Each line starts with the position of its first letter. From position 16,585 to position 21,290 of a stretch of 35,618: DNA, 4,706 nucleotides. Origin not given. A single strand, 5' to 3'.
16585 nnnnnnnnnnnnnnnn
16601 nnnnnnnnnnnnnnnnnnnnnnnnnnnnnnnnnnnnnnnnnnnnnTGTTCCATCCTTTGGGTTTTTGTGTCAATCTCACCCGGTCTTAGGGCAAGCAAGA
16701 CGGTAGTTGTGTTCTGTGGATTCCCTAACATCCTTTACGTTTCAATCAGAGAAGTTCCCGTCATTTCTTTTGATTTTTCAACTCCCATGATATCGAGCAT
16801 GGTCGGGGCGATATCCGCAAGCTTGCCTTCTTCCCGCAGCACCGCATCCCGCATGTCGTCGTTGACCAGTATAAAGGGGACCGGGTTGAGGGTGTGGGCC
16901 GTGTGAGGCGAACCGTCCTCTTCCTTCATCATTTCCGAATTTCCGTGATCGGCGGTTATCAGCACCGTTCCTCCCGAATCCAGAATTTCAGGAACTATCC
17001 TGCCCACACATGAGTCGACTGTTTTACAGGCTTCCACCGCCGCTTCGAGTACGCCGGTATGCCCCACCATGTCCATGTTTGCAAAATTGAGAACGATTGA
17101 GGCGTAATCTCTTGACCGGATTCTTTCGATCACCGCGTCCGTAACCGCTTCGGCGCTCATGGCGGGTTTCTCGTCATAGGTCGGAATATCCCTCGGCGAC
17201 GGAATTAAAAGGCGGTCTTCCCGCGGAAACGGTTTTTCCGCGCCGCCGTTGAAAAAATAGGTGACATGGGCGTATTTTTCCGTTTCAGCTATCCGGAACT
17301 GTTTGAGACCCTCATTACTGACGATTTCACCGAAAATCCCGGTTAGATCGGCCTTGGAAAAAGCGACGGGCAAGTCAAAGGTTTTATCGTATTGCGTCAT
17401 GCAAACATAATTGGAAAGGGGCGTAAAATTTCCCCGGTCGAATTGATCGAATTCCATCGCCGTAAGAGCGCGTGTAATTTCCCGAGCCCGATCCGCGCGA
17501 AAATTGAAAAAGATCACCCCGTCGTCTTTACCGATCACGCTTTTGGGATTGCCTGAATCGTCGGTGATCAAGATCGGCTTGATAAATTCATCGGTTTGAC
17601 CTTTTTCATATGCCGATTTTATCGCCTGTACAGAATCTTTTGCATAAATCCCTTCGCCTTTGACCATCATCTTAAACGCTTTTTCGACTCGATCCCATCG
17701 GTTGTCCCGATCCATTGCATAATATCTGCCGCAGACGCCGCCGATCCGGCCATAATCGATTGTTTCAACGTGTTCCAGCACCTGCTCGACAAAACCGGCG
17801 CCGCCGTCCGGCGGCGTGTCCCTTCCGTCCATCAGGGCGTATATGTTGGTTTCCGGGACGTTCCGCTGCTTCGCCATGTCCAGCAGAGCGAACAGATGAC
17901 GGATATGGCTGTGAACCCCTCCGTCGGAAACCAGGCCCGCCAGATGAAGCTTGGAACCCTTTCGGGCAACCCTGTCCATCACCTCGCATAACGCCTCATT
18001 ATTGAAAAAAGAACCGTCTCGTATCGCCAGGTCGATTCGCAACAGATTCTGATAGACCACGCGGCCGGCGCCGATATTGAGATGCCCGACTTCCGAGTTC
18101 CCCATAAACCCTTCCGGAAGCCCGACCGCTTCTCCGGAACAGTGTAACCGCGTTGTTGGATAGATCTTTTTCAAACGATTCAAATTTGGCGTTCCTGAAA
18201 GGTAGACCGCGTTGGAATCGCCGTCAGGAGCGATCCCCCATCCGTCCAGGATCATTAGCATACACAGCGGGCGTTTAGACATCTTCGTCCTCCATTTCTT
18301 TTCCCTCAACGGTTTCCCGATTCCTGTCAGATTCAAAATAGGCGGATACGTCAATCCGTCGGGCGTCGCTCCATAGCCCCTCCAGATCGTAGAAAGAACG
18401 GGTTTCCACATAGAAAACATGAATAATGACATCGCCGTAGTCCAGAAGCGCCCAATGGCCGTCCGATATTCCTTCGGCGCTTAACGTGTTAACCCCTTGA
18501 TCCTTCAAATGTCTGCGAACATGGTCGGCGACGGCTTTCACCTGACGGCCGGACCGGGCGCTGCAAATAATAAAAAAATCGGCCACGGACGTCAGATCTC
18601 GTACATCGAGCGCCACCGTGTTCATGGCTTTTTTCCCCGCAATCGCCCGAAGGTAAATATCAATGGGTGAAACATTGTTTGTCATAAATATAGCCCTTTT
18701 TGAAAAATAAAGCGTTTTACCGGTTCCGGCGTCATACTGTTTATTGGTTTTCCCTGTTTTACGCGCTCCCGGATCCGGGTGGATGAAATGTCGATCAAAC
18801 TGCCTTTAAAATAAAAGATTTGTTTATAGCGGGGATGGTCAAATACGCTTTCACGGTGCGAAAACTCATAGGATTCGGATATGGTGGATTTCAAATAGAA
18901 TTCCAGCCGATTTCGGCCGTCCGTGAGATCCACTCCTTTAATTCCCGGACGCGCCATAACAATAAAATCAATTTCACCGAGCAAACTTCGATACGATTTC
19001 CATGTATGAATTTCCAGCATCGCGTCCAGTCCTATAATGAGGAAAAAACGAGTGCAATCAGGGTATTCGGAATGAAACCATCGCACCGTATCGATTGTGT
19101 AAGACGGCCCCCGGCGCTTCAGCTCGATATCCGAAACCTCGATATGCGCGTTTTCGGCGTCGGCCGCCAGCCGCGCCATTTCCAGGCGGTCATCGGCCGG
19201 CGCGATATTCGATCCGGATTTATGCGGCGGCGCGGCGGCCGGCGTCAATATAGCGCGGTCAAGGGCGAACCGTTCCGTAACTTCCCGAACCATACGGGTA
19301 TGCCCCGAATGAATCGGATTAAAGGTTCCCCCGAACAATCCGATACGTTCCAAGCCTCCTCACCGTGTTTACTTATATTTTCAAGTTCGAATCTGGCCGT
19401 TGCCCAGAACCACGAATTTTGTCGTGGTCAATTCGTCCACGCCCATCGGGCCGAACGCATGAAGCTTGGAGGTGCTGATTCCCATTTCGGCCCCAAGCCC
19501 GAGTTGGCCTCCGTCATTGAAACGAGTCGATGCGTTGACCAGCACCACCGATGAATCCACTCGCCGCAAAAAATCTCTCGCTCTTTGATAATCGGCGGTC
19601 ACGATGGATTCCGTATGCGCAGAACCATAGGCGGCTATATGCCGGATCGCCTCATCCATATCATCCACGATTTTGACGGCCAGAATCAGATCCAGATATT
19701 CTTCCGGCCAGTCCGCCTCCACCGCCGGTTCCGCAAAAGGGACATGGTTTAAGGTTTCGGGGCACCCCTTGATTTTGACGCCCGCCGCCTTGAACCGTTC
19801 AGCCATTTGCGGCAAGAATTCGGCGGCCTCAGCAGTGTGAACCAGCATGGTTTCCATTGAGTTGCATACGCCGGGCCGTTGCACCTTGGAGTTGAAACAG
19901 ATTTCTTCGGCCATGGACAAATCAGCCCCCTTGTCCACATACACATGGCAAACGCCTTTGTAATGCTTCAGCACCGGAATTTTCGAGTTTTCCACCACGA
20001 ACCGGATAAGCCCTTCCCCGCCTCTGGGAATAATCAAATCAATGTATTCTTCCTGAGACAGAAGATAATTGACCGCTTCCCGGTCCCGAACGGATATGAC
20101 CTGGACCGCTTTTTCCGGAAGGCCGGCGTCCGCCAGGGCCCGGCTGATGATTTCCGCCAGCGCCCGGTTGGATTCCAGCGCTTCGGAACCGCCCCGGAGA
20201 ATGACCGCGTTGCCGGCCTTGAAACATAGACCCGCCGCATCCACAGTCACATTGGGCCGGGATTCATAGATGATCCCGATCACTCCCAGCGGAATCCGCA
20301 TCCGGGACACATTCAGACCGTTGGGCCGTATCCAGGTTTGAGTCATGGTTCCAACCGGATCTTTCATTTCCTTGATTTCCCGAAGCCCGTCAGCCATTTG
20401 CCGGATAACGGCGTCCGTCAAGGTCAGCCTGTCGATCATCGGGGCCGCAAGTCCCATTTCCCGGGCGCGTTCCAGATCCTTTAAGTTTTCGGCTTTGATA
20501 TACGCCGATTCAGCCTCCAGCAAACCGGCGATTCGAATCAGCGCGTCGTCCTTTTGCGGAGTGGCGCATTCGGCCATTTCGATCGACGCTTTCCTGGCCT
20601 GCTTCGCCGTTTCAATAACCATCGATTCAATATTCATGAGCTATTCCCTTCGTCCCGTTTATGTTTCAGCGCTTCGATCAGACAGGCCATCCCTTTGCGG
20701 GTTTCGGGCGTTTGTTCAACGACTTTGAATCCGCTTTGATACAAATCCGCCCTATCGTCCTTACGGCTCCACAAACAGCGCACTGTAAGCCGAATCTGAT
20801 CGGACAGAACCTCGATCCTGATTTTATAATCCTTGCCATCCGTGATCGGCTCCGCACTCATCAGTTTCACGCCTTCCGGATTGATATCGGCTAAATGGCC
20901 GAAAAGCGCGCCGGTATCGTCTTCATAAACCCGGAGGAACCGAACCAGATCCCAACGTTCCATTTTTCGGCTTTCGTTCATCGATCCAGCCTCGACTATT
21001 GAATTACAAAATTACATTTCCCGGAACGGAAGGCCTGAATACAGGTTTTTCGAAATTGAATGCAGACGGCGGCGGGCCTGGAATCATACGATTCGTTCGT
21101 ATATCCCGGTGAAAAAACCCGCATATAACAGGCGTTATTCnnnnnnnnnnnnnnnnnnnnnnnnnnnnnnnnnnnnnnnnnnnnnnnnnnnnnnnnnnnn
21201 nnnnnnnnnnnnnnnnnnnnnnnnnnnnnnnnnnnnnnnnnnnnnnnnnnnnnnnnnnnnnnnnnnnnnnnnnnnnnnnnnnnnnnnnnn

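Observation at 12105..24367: Three copies of a conserved ~36-40-nt intergenic element (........-NCC-YGG-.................(AT)CC)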

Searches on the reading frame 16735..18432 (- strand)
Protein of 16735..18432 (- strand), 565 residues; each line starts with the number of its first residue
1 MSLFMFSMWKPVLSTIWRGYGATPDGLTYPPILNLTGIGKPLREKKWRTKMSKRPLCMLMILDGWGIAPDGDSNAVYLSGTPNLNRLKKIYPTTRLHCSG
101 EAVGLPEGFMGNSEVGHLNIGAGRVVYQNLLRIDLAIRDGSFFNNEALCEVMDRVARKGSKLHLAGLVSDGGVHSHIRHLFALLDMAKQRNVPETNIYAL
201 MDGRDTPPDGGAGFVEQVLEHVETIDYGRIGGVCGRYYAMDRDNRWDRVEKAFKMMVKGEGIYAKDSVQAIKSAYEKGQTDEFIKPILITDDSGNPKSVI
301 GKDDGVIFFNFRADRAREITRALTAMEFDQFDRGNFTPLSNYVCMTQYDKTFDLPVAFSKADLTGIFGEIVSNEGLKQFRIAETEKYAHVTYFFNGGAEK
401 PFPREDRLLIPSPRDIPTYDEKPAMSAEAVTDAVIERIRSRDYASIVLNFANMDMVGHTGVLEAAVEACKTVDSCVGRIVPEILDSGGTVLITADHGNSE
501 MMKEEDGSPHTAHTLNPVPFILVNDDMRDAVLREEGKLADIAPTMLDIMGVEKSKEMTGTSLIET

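Call 38: search_protein_families(library=pfam, proteins=[window:16735-18432:-], max_evalue=0.001)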
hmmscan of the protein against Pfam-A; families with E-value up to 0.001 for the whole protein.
window:16735-18432:- (565 aa): 2 families
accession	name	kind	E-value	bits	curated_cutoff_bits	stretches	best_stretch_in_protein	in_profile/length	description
PF06415.18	iPGM_N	-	7.8e-84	280.9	27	1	133-350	1-217/217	BPG-independent PGAM N-terminus (iPGM_N)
PF01676.23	Metalloenzyme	-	1.6e-78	264.1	24.3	1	57-553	3-252/252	Metalloenzyme superfamily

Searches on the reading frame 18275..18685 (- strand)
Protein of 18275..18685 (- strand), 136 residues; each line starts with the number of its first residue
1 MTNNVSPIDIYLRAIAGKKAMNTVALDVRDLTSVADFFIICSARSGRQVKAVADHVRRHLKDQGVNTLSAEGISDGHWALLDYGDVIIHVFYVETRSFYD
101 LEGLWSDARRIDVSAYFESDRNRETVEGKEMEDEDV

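Call 39: search_protein_families(library=pfam, proteins=[window:18275-18685:-], max_evalue=0.001)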
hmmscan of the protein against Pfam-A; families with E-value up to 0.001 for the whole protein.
window:18275-18685:- (136 aa): 1 family
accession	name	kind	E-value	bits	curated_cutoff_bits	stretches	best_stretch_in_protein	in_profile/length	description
PF02410.21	RsfS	-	2.7e-31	108.1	21.6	1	12-105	4-98/98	Ribosomal silencing factor during starvation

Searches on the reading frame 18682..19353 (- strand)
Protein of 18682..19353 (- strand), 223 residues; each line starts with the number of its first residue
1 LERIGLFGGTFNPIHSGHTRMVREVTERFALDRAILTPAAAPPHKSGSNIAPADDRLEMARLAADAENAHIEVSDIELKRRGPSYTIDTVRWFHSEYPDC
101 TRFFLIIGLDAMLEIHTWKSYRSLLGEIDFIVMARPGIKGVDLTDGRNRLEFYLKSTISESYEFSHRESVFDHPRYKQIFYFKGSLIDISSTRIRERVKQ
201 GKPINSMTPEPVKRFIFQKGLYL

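Call 38: search_protein_families(library=pfam, proteins=[window:18682-19353:-], max_evalue=0.001)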
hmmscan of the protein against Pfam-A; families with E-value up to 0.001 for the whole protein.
window:18682-19353:- (223 aa): 1 family
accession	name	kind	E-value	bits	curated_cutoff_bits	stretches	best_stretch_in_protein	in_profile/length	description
PF01467.32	CTP_transf_like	-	9.3e-26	91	21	1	6-197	1-133/133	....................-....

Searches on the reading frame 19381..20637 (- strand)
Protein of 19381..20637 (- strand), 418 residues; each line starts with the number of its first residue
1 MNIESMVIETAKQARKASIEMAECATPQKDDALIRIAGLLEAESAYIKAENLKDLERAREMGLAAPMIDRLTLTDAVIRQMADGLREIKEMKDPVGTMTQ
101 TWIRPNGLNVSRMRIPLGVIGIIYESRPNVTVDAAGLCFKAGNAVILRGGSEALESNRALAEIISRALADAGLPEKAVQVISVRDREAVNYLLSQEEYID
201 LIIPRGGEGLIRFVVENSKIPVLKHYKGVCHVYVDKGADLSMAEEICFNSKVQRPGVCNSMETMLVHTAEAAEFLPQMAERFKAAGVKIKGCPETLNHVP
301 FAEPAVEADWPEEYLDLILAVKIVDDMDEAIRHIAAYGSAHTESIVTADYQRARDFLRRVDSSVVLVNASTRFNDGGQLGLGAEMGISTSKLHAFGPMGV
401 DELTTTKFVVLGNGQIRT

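Call 30: search_protein_families(library=pfam, proteins=[window:19381-20637:-], max_evalue=0.001)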
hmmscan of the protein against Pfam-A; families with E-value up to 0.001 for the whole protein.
window:19381-20637:- (418 aa): 1 family
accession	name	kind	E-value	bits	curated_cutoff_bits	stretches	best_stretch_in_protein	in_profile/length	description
PF00171.27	Aldedh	-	5e-22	78.5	23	2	7-286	31-297/461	Aldehyde dehydrogenase family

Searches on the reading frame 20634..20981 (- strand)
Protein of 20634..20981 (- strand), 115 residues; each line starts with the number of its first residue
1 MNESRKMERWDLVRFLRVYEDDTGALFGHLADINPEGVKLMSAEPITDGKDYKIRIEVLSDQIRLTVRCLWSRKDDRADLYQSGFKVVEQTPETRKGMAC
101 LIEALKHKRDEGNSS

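Call 30: search_protein_families(library=pfam, proteins=[window:20634-20981:-], max_evalue=0.001)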
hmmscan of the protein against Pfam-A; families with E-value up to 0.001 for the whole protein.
window:20634-20981:- (115 aa): 1 family
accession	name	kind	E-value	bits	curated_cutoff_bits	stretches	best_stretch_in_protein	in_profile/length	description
PF07238.19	PilZ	-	5.4e-07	30.3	22.5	1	5-102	3-100/102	PilZ domain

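Call 85: find_encoding_contigs(protein=window:20634-20981:-, flank=3000, max_places=5)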
Protein window:20634-20981:- (115 aa): 2 contigs read that carry it; 2 places shown.
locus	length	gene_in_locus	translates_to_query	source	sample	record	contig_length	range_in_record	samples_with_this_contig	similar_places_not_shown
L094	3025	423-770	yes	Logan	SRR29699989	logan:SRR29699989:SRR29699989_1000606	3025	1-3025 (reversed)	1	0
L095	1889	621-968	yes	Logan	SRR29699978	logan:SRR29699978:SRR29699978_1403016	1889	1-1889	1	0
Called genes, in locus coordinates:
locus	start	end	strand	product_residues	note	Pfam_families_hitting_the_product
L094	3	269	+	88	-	?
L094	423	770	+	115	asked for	PF07238:PilZ (weak)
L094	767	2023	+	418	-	PF00171:Aldedh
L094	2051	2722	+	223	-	PF01467:CTP_transf_like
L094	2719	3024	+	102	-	?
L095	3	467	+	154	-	?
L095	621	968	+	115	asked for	PF07238:PilZ (weak)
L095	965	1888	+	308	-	?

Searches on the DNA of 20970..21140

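Call 41: search_rna_families(source=window, start=20970, end=21140, threshold=evalue, max_evalue=5)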
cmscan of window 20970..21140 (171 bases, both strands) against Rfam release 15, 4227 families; matches with E-value up to 5: 2.
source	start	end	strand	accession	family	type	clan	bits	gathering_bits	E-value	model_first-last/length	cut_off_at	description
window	21033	21133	-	RF01926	mir-981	Gene; miRNA;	-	17.2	51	0.017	1-86/86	no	mir-981 microRNA precursor family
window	21033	21133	+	RF01926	mir-981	Gene; miRNA;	-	14.6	51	0.16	1-86/86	no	mir-981 microRNA precursor family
